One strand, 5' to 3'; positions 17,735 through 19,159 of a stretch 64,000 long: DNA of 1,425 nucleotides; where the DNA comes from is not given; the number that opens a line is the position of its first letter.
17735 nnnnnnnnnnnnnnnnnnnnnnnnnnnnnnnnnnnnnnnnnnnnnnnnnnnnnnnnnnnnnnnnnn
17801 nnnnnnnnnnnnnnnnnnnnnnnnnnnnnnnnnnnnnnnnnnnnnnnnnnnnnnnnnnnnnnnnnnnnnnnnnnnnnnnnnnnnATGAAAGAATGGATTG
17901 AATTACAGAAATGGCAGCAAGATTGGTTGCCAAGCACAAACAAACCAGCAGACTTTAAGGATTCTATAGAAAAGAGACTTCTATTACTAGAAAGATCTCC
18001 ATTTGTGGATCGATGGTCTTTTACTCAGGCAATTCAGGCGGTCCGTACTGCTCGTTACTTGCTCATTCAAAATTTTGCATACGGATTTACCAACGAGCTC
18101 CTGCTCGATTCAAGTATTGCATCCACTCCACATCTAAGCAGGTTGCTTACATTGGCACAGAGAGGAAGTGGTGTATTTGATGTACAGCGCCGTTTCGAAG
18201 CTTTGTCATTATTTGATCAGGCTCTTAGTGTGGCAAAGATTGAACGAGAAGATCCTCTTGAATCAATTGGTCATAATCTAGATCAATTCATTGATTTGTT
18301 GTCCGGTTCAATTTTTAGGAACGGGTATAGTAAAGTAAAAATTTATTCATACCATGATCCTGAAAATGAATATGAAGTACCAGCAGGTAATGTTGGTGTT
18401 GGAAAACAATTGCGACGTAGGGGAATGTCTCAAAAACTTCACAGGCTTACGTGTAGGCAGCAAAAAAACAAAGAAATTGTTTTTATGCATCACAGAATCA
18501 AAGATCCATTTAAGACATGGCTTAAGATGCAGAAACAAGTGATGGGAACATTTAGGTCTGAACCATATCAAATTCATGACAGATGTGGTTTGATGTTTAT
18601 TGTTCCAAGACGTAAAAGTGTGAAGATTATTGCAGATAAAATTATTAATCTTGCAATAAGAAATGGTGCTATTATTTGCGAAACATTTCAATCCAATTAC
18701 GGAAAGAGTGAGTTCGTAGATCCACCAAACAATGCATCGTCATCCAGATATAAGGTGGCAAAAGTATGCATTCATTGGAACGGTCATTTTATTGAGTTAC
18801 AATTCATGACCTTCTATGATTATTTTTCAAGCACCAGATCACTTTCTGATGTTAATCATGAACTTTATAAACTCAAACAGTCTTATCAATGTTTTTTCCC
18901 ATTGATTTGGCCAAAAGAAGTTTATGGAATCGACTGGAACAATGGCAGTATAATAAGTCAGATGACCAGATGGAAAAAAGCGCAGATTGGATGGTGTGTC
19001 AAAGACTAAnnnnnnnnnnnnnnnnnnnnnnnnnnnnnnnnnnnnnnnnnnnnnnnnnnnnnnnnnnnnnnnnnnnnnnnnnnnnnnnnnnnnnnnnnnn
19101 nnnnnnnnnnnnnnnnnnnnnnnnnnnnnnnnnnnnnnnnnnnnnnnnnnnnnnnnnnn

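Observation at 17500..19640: Self-contained module encoding a highly divergent second RSH (RelA/SpoT-homolog)-like protein, flanked by small ORFs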

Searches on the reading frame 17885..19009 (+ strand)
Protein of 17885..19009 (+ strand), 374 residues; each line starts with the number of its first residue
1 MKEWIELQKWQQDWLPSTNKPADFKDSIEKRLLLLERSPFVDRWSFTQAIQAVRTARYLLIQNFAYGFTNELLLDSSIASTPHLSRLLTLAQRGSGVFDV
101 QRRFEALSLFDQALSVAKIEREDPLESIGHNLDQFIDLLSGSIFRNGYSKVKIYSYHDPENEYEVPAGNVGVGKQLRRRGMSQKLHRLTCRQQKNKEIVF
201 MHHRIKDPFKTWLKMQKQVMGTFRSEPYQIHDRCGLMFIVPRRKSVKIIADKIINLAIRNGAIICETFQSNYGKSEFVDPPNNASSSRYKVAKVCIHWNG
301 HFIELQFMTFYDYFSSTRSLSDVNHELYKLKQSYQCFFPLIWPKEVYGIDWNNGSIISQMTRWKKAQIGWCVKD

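Call 7: search_protein_families(library=pfam, proteins=[window:17885-19009:+], max_evalue=1)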
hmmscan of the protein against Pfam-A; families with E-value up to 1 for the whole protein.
window:17885-19009:+ (374 aa): 1 family
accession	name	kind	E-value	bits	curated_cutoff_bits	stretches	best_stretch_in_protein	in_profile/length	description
PF04607.23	RelA_SpoT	-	0.14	12.9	27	1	203-314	1-96/113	Region found in RelA / SpoT proteins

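Call 8: search_protein_families(library=ncbifam, proteins=[window:17885-19009:+], max_evalue=1)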
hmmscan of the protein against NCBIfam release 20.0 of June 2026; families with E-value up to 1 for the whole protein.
window:17885-19009:+ (374 aa): 0 families

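Call 9: search_protein_families(library=padloc, proteins=[window:17885-19009:+], max_evalue=1)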
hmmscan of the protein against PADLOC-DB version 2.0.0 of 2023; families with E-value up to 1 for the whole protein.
window:17885-19009:+ (374 aa): 0 families

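Call 10: find_homologous_proteins(query=window:17885-19009:+, max_evalue=0.001)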
Query window:17885-19009:+ (374 aa): 12 proteins with E <= 0.001 among 1721 candidates.
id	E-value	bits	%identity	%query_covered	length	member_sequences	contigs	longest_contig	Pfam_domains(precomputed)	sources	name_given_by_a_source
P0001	3.7e-257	870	100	100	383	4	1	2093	-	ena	-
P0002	2.4e-113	397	48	99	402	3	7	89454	-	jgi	-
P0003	1.3e-103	365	46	99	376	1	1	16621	-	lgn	-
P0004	6.7e-102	359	44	98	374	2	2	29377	-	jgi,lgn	-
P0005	2.0e-100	355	44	99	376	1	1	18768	-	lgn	-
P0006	9.0e-96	339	42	99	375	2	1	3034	-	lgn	-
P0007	1.2e-94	336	41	100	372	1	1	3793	-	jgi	-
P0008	1.8e-94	335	42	99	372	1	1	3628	-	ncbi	-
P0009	1.3e-93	332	43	99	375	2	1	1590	-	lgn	-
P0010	9.7e-93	329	44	99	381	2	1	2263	-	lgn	-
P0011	3.8e-89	317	43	99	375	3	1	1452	-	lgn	-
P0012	7.7e-72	261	36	99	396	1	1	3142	-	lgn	-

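Call 14: search_solved_structures(query=A1, max_evalue=10, show_alignments=3)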
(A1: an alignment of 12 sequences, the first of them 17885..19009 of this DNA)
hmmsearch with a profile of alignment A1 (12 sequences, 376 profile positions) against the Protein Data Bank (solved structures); distinct sequences matched with E-value up to 10: 4.
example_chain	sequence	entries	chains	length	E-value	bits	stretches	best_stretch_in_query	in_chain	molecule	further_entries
4l5r_C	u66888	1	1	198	0.015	17.4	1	260-316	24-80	Interferon-activable protein 202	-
4l5q_A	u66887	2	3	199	0.015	17.4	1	260-316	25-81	Interferon-activable protein 202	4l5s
4lnq_A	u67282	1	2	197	0.16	14.1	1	260-316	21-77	Interferon-activable protein 202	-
4jbj_A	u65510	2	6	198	0.19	13.8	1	260-316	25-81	Interferon-activable protein 202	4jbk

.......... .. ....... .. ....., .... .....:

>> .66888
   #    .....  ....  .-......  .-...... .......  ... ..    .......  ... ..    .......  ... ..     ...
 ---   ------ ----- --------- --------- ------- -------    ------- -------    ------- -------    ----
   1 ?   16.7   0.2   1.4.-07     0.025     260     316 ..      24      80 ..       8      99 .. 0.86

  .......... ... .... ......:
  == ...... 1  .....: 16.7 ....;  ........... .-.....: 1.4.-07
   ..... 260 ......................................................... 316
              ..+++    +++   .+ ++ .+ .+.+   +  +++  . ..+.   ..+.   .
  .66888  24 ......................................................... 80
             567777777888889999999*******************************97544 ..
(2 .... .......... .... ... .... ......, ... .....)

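Call 15: search_protein_families(library=pfam, alignment_id=A1, max_evalue=1)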
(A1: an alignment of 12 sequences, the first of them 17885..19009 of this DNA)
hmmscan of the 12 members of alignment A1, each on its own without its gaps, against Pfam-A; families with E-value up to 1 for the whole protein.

A. member 1, window:17885-19009:+ (374 aa): 1 family
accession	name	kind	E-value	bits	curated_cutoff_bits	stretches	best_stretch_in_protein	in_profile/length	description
PF04607.23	RelA_SpoT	-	0.14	12.9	27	1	203-314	1-96/113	Region found in RelA / SpoT proteins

B. families by the number of members that match (of 12 scanned): 7 families
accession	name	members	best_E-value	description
PF25805.1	IQUB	2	0.04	IQUB-like domain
PF16183.10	Kinesin_assoc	2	0.11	Kinesin-associated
PF04607.23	RelA_SpoT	2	0.14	Region found in RelA / SpoT proteins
PF13489.12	Methyltransf_23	1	0.093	Methyltransferase domain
PF22608.2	DNAX_ATPase_lid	1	0.094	DNA polymerase III clamp loader subunit, ATPase lid domain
PF20217.3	DUF6577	1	0.12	Family of unknown function (DUF6577)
PF11290.13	DUF3090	1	0.19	Protein of unknown function (DUF3090)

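Call 21: find_encoding_contigs(protein=P0002, flank=6000, max_places=3)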
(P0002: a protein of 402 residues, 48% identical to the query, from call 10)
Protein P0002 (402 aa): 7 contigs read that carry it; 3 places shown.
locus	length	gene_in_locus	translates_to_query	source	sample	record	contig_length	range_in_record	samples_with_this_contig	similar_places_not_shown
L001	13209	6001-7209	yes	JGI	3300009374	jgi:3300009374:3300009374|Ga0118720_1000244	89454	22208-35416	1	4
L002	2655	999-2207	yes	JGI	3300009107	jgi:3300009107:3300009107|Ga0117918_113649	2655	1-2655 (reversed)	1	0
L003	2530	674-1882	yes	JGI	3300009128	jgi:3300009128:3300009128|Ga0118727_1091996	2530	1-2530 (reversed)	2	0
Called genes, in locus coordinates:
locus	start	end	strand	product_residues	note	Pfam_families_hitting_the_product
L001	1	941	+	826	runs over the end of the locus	PF00133:tRNA-synt_1, PF09334:tRNA-synt_1g, PF13603:tRNA-synt_1_2, PF00133:tRNA-synt_1, PF08264:Anticodon_1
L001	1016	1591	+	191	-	PF00293:NUDIX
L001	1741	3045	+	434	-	PF03721:UDPG_MGDP_dh_N, PF00984:UDPG_MGDP_dh, PF03720:UDPG_MGDP_dh_C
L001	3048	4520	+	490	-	PF13567:DUF4131, PF03772:Competence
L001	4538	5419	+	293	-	PF25281:MBL_MAP1B (weak), PF00753:Lactamase_B, PF13483:Lactamase_B_3 (weak), PF12706:Lactamase_B_2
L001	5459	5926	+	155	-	PF00334:NDK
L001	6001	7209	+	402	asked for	-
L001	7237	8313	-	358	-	PF04389:Peptidase_M28 (weak), PF05343:Peptidase_M42 (faint), PF01546:Peptidase_M20, PF07687:M20_dimer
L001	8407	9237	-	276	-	PF13649:Methyltransf_25 (weak)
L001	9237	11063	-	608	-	-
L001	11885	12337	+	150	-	PF01161:PBP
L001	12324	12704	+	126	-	-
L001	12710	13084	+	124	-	PF04134:DCC1-like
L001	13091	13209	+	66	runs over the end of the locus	-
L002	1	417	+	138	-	?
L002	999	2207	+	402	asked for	-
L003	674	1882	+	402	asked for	-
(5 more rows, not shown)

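Call 22: find_encoding_contigs(protein=P0004, flank=6000, max_places=2)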
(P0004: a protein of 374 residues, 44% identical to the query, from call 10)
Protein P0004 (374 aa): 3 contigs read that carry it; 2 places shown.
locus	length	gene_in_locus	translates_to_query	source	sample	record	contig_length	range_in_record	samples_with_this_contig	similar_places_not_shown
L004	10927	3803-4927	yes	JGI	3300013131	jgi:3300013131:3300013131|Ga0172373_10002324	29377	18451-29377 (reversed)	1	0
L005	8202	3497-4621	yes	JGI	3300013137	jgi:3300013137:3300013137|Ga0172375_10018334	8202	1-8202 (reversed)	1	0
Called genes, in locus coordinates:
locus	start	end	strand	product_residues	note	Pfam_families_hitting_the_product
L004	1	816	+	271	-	?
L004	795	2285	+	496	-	PF13567:DUF4131, PF03772:Competence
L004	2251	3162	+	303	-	PF00753:Lactamase_B, PF12706:Lactamase_B_2 (weak)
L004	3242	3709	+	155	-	PF00334:NDK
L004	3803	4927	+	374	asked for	-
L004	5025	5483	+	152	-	-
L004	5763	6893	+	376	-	-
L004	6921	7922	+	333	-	PF01244:Peptidase_M19, PF04909:Amidohydro_2 (faint)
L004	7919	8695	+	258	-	PF01177:Asp_Glu_race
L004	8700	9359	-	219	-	-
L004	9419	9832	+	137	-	-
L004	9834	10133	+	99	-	-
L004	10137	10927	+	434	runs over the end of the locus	PF00275:EPSP_synthase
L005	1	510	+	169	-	PF03720:UDPG_MGDP_dh_C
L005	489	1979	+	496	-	PF13567:DUF4131, PF03772:Competence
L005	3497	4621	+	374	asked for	-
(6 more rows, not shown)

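Call 23: find_encoding_contigs(protein=P0003, flank=6000, max_places=2)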
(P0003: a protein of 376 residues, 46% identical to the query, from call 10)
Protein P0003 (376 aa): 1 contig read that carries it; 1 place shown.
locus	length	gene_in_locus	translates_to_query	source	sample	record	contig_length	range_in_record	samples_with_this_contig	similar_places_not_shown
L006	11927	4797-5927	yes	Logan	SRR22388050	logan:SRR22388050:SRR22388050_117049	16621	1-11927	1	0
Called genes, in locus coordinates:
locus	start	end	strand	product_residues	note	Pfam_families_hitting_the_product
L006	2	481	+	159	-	?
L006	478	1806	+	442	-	PF03721:UDPG_MGDP_dh_N, PF00984:UDPG_MGDP_dh, PF03720:UDPG_MGDP_dh_C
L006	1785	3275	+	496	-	PF13567:DUF4131, PF03772:Competence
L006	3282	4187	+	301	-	PF00753:Lactamase_B (weak), PF12706:Lactamase_B_2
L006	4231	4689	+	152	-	PF00334:NDK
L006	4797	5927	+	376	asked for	-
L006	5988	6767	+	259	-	PF01177:Asp_Glu_race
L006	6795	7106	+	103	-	PF01371:Trp_repressor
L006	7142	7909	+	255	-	PF24827:AstE_AspA_cat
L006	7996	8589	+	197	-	PF00583:Acetyltransf_1 (weak)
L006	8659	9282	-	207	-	-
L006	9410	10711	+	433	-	PF00275:EPSP_synthase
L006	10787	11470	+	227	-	PF02163:Peptidase_M50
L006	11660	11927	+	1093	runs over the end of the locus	PF00270:DEAD, PF00271:Helicase_C, PF21010:HA2_C, PF07717:OB_NTP_bind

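Call 24: predict_structure(alignment_id=A1)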
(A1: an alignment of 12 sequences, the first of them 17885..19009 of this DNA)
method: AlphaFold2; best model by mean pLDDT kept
length: 374 residues; sequences in the alignment: 12
mean_pLDDT: 89.4   pTM: 0.87
mean pLDDT of the five models: 89.4, 87.7, 87.5, 86.9, 80.5
residues with pLDDT >= 90: 257; 70-90: 94; 50-70: 22; < 50: 1
segments of 3 or more residues with pLDDT < 50: none
pLDDT, mean of each block of 10 residues (from residue 1): 90 75 81 94 93 93 91 88 91 75 93 95 91 94 91 94 93 92 93 91 91 90 77 88 93 96 92 79 78 93 94 93 91 92 93 94 89 59
secondary structure, 60 per line:
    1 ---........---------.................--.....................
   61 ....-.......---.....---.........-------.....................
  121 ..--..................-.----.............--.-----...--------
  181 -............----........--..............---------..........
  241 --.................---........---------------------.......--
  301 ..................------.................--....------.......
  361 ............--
elements in order: H4-11 H21-37 H40-64 H66-72 H76-80 H84-92 H100-122 H125-142 E149-158 E170-172 E182-193 E198-205 H208-221 E234-240 H243-259 E263-270 E292-298 E301-309 H310-318 H325-341 H344-347 H354-372

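Call 25: search_protein_representatives(alignment_id=A1)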
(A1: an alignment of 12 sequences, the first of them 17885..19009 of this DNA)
Query: 12 sequences, 376 profile positions. Proteins with E-value up to 0.001 (for the whole library): 265; up to 1e-10: 129; up to 1e-30: 58. The best 150 are listed.
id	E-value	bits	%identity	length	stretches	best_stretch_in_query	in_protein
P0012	2.3e-159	546.7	-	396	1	1-375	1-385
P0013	1.2e-158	544.3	-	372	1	1-371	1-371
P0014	2.2e-149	513.9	-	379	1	1-371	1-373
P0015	2.0e-148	510.7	-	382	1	1-371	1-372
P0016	1.5e-147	507.8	-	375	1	1-373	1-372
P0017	3.2e-135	467.3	-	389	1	2-374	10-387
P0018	2.9e-128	444.4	-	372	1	1-369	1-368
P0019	1.5e-122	425.6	-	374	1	1-371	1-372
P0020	5.7e-103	361.1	-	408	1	4-370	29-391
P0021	1.8e-102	359.5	-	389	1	4-370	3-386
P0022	6.3e-92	324.8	-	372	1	6-373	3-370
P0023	6.6e-92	324.7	-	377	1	11-371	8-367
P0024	7.5e-90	317.9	-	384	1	4-368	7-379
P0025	1.1e-87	310.9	-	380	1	1-369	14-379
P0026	5.5e-85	301.9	-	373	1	4-372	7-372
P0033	1.0e-68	248.4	-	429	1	3-367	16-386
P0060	5.7e-51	190.0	-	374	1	6-366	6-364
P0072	1.5e-27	113.0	-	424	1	31-365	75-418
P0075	1.7e-25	106.2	-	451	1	35-363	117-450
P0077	7.9e-25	104.0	-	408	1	37-354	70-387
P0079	2.5e-21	92.4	-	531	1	62-359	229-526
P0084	5.6e-20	88.0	-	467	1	119-365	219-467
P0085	6.2e-20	87.8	-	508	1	36-364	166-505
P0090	1.2e-18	83.6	-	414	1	69-358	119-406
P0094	6.1e-18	81.3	-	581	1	39-343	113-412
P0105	6.3e-15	71.4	-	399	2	222-364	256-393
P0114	3.0e-14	69.1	-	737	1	120-356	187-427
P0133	3.1e-11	59.2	-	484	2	276-370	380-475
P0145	4.0e-10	55.6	-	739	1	119-349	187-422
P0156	3.0e-09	52.7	-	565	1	125-364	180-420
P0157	3.1e-09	52.6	-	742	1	121-355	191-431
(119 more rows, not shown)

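Call 27: search_protein_families(library=pfam, proteins=[P0072, P0075, P0079, P0085, P0094, P0114, P0145, P0157, P0133, P0156], max_evalue=0.1)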
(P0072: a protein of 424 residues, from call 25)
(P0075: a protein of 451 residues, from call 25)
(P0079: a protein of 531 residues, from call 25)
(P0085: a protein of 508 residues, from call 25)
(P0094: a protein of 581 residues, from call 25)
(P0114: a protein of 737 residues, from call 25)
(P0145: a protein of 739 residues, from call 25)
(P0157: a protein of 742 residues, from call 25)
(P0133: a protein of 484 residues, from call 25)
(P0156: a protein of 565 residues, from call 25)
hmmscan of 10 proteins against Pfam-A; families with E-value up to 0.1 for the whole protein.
P0072 (424 aa): 0 families

P0075 (451 aa): 1 family
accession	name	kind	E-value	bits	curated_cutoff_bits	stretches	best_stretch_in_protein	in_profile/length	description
PF00716.22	Peptidase_S21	-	0.044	13.9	27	1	67-117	52-101/337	Assemblin (Peptidase family S21)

P0079 (531 aa): 0 families

P0085 (508 aa): 0 families

P0094 (581 aa): 0 families

P0114 (737 aa): 1 family
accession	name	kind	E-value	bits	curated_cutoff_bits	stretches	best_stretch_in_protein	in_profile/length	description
PF00293.34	NUDIX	-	4.7e-07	30.3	21.1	1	612-708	29-123/134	NUDIX domain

P0145 (739 aa): 3 families
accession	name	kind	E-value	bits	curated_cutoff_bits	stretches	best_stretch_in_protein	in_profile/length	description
PF00293.34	NUDIX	-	1.3e-10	41.8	21.1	1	604-722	10-128/134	NUDIX domain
PF04607.23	RelA_SpoT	-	0.0018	18.9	27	1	275-378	1-91/113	Region found in RelA / SpoT proteins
PF06304.16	DUF1048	-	0.063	14.1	29.6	0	398-432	53-87/102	Protein of unknown function (DUF1048)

P0157 (742 aa): 2 families
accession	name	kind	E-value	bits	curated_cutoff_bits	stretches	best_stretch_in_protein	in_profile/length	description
PF00293.34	NUDIX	-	2.6e-07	31.2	21.1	1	601-719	14-124/134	NUDIX domain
PF04607.23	RelA_SpoT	-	0.00019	22.1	27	1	276-327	2-52/113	Region found in RelA / SpoT proteins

P0133 (484 aa): 1 family
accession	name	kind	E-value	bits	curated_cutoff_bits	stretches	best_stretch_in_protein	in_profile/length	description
PF04607.23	RelA_SpoT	-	0.018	15.8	27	1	280-312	1-32/113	Region found in RelA / SpoT proteins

P0156 (565 aa): 1 family
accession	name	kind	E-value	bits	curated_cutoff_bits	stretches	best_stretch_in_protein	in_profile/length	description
PF04607.23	RelA_SpoT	-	0.041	14.6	27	0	257-379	1-104/113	Region found in RelA / SpoT proteins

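Call 28: find_related_loci(query=A1, collection=genome_contigs, flank=6000)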
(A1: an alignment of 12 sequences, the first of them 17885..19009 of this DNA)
Query A1 (374 aa) in genome_contigs; peptide patterns used: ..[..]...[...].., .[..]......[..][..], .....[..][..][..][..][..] (x = any residue, [..] = any of these).
118 stretches matched a pattern; 13 encode a relative of the query (tblastn E <= 1e-3); 13 distinct loci.
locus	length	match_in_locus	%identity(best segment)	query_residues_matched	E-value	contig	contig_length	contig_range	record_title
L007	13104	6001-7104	48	1-372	1e-118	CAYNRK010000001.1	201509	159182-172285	MAG TPA_asm: uncultured Gammaproteobacteria bacterium isolate SRP077602_co8_262 genome assembly, contig: NODE_28_length_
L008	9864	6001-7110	43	1-374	3e-105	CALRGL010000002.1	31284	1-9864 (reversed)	MAG: Candidatus Uhrbacteria bacterium RIFOXYB12_FULL_58_10 isolate ZH-bin-156 genome assembly, contig: ZH-15May19-c3002,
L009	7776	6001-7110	41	1-374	1e-100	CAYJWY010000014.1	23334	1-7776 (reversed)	MAG TPA_asm: uncultured Gammaproteobacteria bacterium isolate ERP125453_co1_482 genome assembly, contig: NODE_2012_lengt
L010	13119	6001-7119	42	1-374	7e-99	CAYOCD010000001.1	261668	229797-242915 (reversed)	MAG TPA_asm: uncultured Gammaproteobacteria bacterium isolate SRP272421_co1_712 genome assembly, contig: NODE_15_length_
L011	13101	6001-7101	44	4-373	7e-99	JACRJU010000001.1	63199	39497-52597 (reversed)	MAG: Candidatus Uhrbacteria bacterium isolate NC_groundwater_1837_Pr3_B-0.1um_51_51 SR-2_scaffold_141_74308, whole genom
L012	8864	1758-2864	42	3-372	1e-98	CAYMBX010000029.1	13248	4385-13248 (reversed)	MAG TPA_asm: uncultured Gammaproteobacteria bacterium isolate SRP093185_co1_85 genome assembly, contig: NODE_3276_length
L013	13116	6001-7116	42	1-374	5e-98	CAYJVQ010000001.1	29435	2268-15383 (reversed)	MAG TPA_asm: uncultured Gammaproteobacteria bacterium isolate ERP125453_co1_318 genome assembly, contig: NODE_1338_lengt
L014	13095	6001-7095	41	1-369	2e-94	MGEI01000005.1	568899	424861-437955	MAG: Candidatus Uhrbacteria bacterium RIFCSPLOWO2_01_FULL_47_17 rifcsplowo2_01_scaffold_74, whole genome shotgun sequenc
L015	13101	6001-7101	40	1-372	1e-93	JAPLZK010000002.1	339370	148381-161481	MAG: Candidatus Uhrbacteria bacterium isolate LacPavin_0818_WC45_MAG_46_11 LacPavin_0818_WC45_scaffold_196862, whole gen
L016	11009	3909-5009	39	1-372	2e-90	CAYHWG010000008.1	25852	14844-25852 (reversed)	MAG TPA_asm: uncultured Gammaproteobacteria bacterium isolate ERP119705_co15_652 genome assembly, contig: NODE_1631_leng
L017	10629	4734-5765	43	30-372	3e-90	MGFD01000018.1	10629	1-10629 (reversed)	MAG: Candidatus Uhrbacteria bacterium RIFOXYB2_FULL_45_11 rifoxyb2_full_scaffold_2274, whole genome shotgun sequence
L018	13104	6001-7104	38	1-373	4e-84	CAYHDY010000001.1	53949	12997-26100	MAG TPA_asm: uncultured Gammaproteobacteria bacterium isolate ERP119702_co1_211 genome assembly, contig: NODE_483_length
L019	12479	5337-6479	34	4-373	6e-64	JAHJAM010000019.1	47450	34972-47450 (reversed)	MAG: Patescibacteria group bacterium isolate Modern_marine.mb.212 Modern_marine.mb.212_k141_1541130, whole genome shotgu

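Call 49: list_cluster_members(proteins=[P0020, P0033, P0072, P0079, P0084, P0094, P0114, P0145, P0156, P0133])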
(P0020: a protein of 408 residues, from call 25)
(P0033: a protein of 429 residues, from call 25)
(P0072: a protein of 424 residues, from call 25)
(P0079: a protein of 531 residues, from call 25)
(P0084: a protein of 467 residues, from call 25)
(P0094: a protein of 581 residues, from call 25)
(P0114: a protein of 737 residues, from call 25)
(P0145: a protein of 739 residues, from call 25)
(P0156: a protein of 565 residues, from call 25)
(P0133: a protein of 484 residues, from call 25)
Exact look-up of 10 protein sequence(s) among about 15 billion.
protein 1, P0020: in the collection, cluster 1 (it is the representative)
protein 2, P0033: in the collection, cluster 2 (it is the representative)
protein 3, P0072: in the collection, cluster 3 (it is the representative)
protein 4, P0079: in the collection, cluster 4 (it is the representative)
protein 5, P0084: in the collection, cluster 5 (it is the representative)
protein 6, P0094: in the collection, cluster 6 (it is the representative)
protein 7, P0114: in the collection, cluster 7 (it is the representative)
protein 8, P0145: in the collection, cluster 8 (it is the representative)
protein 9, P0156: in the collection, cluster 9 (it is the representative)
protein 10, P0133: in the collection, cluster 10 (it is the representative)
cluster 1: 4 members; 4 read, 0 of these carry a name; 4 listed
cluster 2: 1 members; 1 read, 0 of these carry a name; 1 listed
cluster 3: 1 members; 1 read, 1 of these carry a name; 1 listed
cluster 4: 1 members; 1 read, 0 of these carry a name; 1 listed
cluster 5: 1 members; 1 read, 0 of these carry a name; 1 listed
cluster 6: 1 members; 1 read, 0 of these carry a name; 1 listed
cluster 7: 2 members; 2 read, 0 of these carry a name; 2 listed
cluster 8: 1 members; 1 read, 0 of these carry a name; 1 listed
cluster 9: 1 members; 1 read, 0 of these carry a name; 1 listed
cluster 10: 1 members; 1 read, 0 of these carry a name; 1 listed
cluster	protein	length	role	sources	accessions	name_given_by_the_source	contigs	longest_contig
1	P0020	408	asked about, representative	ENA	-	-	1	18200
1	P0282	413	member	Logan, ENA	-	-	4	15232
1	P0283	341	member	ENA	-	-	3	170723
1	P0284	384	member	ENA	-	-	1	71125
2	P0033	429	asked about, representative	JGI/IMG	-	-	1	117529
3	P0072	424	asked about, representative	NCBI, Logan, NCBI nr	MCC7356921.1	hypothetical protein IT408_00205 [Candidatus Uhrbacteria bacterium] | hypothetical protein [Candidatus Uhrbacteria bacterium]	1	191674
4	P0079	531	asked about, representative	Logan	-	-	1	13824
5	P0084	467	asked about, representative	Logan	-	-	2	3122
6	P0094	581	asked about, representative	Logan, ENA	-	-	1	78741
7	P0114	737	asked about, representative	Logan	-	-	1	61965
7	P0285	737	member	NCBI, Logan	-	-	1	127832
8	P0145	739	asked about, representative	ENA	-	-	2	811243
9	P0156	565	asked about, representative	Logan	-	-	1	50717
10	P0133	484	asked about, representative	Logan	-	-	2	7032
